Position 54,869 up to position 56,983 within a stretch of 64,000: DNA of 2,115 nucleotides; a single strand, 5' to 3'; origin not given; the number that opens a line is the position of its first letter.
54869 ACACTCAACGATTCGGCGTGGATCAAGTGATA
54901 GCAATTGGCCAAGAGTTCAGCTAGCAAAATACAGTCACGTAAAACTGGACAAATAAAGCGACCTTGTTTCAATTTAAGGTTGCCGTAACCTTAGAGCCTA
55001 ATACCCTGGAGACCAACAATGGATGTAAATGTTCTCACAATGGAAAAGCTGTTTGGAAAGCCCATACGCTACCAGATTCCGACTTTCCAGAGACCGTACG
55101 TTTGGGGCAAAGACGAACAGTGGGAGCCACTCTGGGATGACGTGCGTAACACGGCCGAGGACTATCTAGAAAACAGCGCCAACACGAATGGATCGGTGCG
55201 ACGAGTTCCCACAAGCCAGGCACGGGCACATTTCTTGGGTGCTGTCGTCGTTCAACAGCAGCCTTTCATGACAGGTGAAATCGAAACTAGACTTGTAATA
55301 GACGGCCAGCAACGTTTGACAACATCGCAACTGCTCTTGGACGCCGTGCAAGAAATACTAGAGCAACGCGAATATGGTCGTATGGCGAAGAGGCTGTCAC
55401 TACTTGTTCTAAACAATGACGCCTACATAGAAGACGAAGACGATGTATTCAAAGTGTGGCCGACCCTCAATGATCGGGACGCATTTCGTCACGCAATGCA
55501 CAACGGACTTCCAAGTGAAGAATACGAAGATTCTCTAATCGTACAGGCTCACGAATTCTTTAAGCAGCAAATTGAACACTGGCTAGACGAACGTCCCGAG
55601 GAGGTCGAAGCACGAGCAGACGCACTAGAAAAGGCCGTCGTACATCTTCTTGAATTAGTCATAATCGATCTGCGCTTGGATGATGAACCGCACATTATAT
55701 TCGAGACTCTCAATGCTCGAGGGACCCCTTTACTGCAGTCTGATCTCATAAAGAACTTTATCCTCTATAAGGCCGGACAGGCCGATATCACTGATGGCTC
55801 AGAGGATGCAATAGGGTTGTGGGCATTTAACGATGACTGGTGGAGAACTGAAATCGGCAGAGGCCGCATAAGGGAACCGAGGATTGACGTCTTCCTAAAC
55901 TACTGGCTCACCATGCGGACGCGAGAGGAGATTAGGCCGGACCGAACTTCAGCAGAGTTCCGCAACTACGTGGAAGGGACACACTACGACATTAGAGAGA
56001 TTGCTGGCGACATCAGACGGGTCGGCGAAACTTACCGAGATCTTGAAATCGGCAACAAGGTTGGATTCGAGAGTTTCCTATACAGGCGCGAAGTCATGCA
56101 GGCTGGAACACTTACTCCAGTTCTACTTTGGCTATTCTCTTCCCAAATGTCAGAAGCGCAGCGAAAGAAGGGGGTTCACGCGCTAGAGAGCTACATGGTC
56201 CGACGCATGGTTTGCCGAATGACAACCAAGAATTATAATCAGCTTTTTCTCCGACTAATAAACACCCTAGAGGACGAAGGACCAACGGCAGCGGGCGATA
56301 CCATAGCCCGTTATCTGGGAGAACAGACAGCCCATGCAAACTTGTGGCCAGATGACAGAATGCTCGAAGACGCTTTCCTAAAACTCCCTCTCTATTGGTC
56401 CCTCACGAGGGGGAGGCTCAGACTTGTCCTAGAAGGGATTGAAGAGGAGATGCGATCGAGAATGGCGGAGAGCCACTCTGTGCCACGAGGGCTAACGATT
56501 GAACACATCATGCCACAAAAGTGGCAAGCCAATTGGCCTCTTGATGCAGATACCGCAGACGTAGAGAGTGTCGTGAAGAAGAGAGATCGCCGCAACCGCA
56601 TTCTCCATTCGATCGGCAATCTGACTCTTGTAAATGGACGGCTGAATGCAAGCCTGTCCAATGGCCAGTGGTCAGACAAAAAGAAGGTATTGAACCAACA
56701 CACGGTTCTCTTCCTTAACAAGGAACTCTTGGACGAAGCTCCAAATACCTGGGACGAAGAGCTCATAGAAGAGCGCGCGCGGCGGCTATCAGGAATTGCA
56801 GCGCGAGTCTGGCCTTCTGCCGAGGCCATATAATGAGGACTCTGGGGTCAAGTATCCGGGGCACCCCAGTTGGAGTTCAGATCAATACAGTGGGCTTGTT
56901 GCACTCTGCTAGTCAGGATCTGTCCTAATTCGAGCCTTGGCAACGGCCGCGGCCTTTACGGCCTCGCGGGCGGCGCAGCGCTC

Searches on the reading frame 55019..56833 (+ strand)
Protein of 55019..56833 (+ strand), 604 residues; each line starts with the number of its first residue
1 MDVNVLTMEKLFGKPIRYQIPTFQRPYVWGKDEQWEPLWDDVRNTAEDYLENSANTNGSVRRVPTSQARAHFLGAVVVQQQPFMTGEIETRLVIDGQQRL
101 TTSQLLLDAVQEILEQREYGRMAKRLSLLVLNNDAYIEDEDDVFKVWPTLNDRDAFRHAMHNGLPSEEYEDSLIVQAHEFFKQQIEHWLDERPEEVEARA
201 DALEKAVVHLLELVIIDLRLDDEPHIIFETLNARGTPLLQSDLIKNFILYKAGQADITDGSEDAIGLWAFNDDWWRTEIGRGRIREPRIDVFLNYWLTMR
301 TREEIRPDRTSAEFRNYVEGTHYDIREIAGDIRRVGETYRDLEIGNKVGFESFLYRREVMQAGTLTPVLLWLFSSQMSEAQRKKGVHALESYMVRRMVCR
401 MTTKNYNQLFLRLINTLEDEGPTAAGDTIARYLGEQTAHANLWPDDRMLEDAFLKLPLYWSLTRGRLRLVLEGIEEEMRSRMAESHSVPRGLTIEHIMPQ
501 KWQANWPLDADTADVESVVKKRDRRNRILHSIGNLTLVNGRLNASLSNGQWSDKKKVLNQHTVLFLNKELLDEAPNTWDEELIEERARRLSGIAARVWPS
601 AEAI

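Call 64: search_protein_families(library=pfam, proteins=[window:55019-56833:+], max_evalue=0.00001)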
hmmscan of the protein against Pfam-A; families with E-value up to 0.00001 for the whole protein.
window:55019-56833:+ (604 aa): 2 families
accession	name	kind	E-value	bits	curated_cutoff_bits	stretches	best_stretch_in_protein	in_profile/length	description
PF03235.19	GmrSD_N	-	3.7e-35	122.3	33.2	1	9-248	2-198/199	GmrSD restriction endonuclease, N-terminal domain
PF07510.16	GmrSD_C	-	6.5e-26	91.3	23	1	443-591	1-136/138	GmrSD restriction endonucleases, C-terminal domain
